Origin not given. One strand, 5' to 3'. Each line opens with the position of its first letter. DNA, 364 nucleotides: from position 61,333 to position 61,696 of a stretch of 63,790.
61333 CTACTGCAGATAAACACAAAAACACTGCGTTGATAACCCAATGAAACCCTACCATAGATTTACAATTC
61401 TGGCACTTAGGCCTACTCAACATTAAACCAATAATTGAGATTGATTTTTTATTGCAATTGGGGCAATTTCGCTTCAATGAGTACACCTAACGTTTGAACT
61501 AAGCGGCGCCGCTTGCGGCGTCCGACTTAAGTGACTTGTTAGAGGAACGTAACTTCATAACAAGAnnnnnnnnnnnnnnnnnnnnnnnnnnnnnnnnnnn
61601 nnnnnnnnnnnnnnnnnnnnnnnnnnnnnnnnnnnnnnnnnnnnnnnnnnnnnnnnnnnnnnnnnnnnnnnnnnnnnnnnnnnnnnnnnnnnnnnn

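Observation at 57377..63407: Chromosomal integron between the DUF2062 gene and rlmB; every cassette ORF is an orphan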

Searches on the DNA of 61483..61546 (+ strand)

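Call 13: build_rna_model(alignment_id=A2, structure=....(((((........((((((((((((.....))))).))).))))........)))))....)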
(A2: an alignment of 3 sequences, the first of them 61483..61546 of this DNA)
Model R1 built from alignment A2 (3 sequences, 65 columns); structure: as given.
model positions 64; base pairs 17; branch points 0; effective number of sequences 2.62; information 0.876 bits per position. Calibrated on 0.2 Mb of random sequence (short: E-values are rough).
structure used (alignment columns):
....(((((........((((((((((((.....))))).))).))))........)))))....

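Call 14: search_with_rna_model(model_id=R1, source=window, filters=off, max_evalue=10, show_alignments=8, make_alignment=true)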
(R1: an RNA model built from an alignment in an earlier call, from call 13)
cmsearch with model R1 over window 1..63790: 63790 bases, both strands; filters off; matches with E-value up to 10: 14.
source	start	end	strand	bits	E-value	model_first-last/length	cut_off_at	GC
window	61483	61546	+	85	7.7e-19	1-64/64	no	0.53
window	59421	59481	+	77.9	4.5e-17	1-64/64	no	0.54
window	61115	61178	+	77.2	7e-17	1-64/64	no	0.52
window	61483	61546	-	24.7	0.001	1-64/64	no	0.53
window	45775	45801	-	13.8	0.56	1-64/64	no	0.22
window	60303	60380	+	12.7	1.1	5-62/64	no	0.49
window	59421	59481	-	12.4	1.3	1-64/64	no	0.54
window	21632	21658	-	10.6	3.6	1-64/64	no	0.63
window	45775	45801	+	9.7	6.1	1-64/64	no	0.22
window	60675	60746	+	9.4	7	1-64/64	no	0.46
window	879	906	+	9.4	7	1-64/64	no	0.5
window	27540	27589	-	9.1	8.7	1-64/64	no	0.52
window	17317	17356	-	9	8.8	1-64/64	no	0.32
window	57788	57844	+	8.8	9.9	1-64/64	no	0.46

Alignment A3: 14 matches aligned to the model, 122 columns, each read 5' to 3' on its own strand. Consensus structure (alignment columns), stored with it:
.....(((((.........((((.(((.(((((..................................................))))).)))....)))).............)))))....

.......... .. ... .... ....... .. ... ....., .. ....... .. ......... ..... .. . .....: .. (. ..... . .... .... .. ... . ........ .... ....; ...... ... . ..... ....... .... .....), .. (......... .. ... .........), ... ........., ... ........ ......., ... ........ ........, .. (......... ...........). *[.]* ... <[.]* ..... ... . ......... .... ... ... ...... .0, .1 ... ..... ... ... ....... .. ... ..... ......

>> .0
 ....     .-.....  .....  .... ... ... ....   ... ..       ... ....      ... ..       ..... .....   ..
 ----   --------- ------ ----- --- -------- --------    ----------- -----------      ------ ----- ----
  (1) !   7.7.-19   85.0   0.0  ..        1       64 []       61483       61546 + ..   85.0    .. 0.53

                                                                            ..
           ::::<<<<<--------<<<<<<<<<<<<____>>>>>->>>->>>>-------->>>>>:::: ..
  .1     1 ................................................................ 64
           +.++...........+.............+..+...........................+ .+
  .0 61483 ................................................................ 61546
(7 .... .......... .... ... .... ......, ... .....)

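Call 16: search_with_rna_model(model_id=R1, sources=[L001, L002, L003, L004, L005, L006, L007, L008, L009, L010, L011, L012, L013, L014, L015, L016, L017, L018, L019, L020, L021, L022, L023, L024, L025, L026, L027, L028, L029, L030, L031, L032, L033, L034, L035, L036, L037, L038, L039, L040, L041, L042, L043, L044, L045, L046, L047, L048, L049, L050, L051, L052, L053, L054, L055, L056, L057, L058, L059, L060, L061, L062, L063, L064, L065, L066, L067, L068, L069, L070, L071, L072, L073, L074, L075, L076, L077, L078, L079, L080], max_evalue=1, make_alignment=true)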
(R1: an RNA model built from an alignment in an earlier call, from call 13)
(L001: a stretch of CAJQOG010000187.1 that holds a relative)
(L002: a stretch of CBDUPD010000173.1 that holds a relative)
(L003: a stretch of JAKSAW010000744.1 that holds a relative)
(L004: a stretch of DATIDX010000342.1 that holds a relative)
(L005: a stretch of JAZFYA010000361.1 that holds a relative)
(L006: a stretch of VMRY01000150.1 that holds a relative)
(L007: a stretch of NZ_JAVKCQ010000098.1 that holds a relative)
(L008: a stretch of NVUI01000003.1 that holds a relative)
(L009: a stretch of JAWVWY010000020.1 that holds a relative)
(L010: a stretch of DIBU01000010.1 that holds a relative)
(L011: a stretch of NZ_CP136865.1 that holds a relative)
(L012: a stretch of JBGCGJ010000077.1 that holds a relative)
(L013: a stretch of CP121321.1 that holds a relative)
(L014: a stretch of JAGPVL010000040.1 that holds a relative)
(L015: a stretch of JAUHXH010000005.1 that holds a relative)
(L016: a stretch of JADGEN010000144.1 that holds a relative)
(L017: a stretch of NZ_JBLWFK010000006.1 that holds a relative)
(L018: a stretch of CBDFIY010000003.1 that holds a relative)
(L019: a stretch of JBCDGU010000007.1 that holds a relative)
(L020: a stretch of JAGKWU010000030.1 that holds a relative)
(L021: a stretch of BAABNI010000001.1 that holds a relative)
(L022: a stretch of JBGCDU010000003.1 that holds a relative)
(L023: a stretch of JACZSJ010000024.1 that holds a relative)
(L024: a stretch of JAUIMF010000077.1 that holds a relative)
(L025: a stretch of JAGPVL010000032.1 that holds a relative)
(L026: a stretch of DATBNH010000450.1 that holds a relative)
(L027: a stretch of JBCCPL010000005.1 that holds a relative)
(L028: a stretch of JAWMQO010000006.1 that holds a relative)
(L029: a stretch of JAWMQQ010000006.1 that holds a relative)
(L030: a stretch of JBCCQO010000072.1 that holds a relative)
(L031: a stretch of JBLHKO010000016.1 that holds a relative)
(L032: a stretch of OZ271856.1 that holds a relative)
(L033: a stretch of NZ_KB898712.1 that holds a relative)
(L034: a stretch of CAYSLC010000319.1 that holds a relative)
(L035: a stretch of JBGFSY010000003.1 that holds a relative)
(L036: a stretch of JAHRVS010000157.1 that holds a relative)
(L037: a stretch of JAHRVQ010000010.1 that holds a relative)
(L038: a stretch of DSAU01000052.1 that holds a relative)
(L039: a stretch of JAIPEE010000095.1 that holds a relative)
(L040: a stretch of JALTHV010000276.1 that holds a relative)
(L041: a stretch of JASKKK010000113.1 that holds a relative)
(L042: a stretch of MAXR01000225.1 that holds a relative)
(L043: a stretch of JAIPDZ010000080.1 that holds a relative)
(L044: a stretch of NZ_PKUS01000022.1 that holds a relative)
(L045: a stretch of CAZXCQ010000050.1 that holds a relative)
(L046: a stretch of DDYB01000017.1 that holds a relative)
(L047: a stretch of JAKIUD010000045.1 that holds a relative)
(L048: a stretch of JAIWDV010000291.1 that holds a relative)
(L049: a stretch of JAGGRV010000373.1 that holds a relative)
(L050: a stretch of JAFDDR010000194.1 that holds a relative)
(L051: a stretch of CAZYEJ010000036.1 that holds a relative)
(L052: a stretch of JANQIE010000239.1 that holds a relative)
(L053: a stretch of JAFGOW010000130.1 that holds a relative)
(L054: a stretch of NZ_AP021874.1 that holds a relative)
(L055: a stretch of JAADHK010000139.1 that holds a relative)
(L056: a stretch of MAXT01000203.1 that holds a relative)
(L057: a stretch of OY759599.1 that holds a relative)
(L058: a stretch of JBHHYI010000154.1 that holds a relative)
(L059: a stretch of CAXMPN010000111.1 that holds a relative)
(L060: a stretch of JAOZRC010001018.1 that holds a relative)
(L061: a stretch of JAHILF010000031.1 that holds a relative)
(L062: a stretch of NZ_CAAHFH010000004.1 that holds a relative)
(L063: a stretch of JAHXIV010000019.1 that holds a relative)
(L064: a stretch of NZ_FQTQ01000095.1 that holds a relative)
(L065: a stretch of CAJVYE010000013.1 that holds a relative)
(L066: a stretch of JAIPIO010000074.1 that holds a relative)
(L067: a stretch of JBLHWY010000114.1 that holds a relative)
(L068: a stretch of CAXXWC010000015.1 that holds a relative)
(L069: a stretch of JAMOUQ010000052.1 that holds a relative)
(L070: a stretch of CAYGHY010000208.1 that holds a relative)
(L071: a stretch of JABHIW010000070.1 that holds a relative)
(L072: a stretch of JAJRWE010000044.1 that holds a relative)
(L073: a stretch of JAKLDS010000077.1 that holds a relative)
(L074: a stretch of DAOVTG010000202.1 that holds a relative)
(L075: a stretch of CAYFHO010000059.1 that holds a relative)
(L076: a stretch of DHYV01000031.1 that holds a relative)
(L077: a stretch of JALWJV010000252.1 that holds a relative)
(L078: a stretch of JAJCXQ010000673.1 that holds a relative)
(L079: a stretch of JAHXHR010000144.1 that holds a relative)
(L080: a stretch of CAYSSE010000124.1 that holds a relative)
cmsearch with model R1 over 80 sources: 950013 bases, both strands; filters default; matches with E-value up to 1: 59.
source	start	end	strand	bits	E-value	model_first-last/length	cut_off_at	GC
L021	6576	6639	+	55.7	2.5e-10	1-64/64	no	0.53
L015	2285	2347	+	49.4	9.4e-09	1-64/64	no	0.6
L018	747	810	+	46.4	5.4e-08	1-64/64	no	0.55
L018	1114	1177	+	45.7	8e-08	1-64/64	no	0.53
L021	5932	5999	+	45.7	8.3e-08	1-64/64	no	0.57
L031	8355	8413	+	44.1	2.1e-07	1-64/64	no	0.51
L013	9082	9140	+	40.2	2e-06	1-64/64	no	0.63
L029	1070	1133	+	39.6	2.7e-06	1-64/64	no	0.62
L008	91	157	+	37.5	9.4e-06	1-64/64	no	0.45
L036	78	145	+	35.2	3.7e-05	1-64/64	no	0.43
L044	7682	7760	+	32.6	0.00016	1-64/64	no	0.62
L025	1968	2031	+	32.6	0.00016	1-64/64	no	0.53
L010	4991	5093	+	31.8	0.00026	1-64/64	no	0.54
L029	1907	1971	+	31.7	0.00028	1-64/64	no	0.63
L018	9064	9127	+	31.5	0.00031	1-64/64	no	0.53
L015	117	181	+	31.2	0.00036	1-64/64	no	0.63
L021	6253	6332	+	30.1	0.00068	1-64/64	no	0.52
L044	5927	5985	+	29.5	0.00098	1-64/64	no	0.53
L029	712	777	+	29.2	0.0011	1-64/64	no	0.67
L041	1269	1335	+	28.3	0.0019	1-64/64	no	0.54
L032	3823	3885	+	27.8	0.0025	1-64/64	no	0.62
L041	99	183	+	27.5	0.0031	1-64/64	no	0.53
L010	8277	8367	+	27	0.004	1-64/64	no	0.68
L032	8417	8479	+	26.6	0.0051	1-64/64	no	0.59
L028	117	195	+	26.3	0.006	1-64/64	no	0.62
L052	1014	1077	+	26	0.0073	1-64/64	no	0.56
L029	117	181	+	25.7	0.0088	1-64/64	no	0.65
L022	131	235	+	25.6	0.0094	1-64/64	no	0.52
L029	2223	2301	+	25.4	0.01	1-64/64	no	0.62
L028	519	597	+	24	0.023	1-64/64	no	0.61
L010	4524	4588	+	23.3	0.034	1-64/64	no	0.66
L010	3366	3468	+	23.2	0.037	1-64/64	no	0.58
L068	8573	8659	+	23.1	0.039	1-64/64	no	0.66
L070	3557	3619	+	23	0.041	1-64/64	no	0.62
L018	9380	9436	+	23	0.042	1-64/64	no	0.56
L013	7218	7275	+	22.9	0.044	1-64/64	no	0.47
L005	2681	2745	+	22.8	0.046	1-64/64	no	0.58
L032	8823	8901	+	22.2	0.064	1-64/64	no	0.62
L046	7738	7798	+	22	0.073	1-64/64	no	0.51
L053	596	703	+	21.8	0.084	1-64/64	no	0.54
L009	1919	2000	+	21.6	0.09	1-64/64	no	0.6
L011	7547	7637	+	21.5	0.1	1-64/64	no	0.64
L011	8557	8633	+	20.4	0.18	1-64/64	no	0.64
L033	4057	4133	+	20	0.23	1-64/64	no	0.52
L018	2423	2528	+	19.6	0.3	1-64/64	no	0.52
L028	2047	2125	+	19.6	0.3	1-64/64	no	0.65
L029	1424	1526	+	19.4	0.32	1-64/64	no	0.6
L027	9316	9397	+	19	0.41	1-64/64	no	0.65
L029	414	481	+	19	0.41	1-64/64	no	0.66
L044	2568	2632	+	18.9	0.43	1-64/64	no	0.54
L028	1731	1808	+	18.9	0.44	1-64/64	no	0.63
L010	9186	9276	+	18.7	0.49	1-64/64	no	0.57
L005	1603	1671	+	18.6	0.54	1-64/64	no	0.52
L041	1650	1758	+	18.5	0.56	1-64/64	no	0.61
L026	810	888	+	18.4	0.59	1-64/64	no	0.56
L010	7219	7294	+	18.2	0.66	1-64/64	no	0.57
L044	9220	9297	+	18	0.73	1-64/64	no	0.62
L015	1864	1954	+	17.9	0.76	1-64/64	no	0.67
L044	2158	2237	+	17.7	0.86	1-64/64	no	0.57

Alignment A4: 59 matches aligned to the model, 145 columns, each read 5' to 3' on its own strand. Consensus structure (alignment columns), stored with it:
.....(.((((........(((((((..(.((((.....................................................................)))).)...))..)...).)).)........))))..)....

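Call 17: build_rna_model(alignment_id=A4)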
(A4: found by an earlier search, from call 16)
Model R2 built from alignment A4 (59 sequences, 145 columns); structure: stored with the alignment.
model positions 66; base pairs 17; branch points 0; effective number of sequences 47; information 0.85 bits per position. Calibrated on 0.2 Mb of random sequence (short: E-values are rough).
structure used (alignment columns):
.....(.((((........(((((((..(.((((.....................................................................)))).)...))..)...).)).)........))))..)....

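Call 18: search_with_rna_model(model_id=R2, source=window, filters=off, max_evalue=10, show_alignments=9)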
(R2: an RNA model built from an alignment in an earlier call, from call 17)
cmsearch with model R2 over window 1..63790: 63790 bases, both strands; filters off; matches with E-value up to 10: 19.
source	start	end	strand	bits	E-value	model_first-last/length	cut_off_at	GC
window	59421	59481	+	66.3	2e-13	1-66/66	no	0.54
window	61483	61546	+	63.5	9.2e-13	1-66/66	no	0.53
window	61115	61178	+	61.5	2.7e-12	1-66/66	no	0.52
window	59770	59863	+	44.5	2.7e-08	1-66/66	no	0.54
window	60299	60382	+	25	0.001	1-66/66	no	0.49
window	57376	57475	+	23.2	0.0028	1-66/66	no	0.46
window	60676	60758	+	15.2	0.21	1-66/66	no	0.43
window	45775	45801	+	12.6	0.89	1-66/66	no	0.22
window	45775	45801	-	10.9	2.2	1-66/66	no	0.22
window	14586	14614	-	10.7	2.5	1-66/66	no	0.34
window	56913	56948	+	10.2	3.2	1-66/66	no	0.58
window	53729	53798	-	10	3.5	1-66/66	no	0.53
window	24086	24101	+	9.5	4.6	1-66/66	no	0.31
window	6622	6729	+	9.3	5.1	1-66/66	no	0.52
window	36982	37008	+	8.9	6.3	1-66/66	no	0.56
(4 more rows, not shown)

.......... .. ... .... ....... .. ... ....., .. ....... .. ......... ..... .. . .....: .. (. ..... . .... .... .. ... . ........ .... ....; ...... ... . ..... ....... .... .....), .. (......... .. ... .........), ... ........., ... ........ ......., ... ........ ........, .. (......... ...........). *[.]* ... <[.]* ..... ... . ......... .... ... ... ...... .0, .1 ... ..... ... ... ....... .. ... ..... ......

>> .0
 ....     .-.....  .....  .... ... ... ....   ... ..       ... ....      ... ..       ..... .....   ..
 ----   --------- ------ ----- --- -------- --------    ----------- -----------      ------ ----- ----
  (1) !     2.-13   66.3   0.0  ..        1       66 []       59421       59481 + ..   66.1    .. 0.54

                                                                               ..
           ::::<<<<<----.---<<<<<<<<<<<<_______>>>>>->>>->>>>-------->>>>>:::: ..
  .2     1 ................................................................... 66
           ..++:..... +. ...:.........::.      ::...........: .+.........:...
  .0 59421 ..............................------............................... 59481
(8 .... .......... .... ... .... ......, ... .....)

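Call 29: search_with_rna_model(model_id=R2, sources=[L081, L082, L083, L084, L085], filters=off, max_evalue=1)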
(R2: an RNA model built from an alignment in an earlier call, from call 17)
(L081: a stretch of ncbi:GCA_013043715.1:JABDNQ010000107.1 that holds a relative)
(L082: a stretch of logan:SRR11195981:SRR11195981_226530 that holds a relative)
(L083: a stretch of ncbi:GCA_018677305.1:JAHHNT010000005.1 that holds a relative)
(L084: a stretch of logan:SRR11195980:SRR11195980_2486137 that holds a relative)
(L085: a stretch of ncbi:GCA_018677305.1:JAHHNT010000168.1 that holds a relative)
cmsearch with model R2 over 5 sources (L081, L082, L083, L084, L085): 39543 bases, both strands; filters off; matches with E-value up to 1: 7.
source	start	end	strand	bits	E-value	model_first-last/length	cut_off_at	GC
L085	169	232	-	61.5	1.7e-12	1-66/66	no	0.52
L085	965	1048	-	26.1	0.00035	1-66/66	no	0.49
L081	10570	10669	+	23.2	0.0017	1-66/66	no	0.46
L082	10570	10669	+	23.2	0.0017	1-66/66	no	0.46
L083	8988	9087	+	23.2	0.0017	1-66/66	no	0.46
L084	690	789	+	23.2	0.0017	1-66/66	no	0.46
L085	589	671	-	15.2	0.13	1-66/66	no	0.43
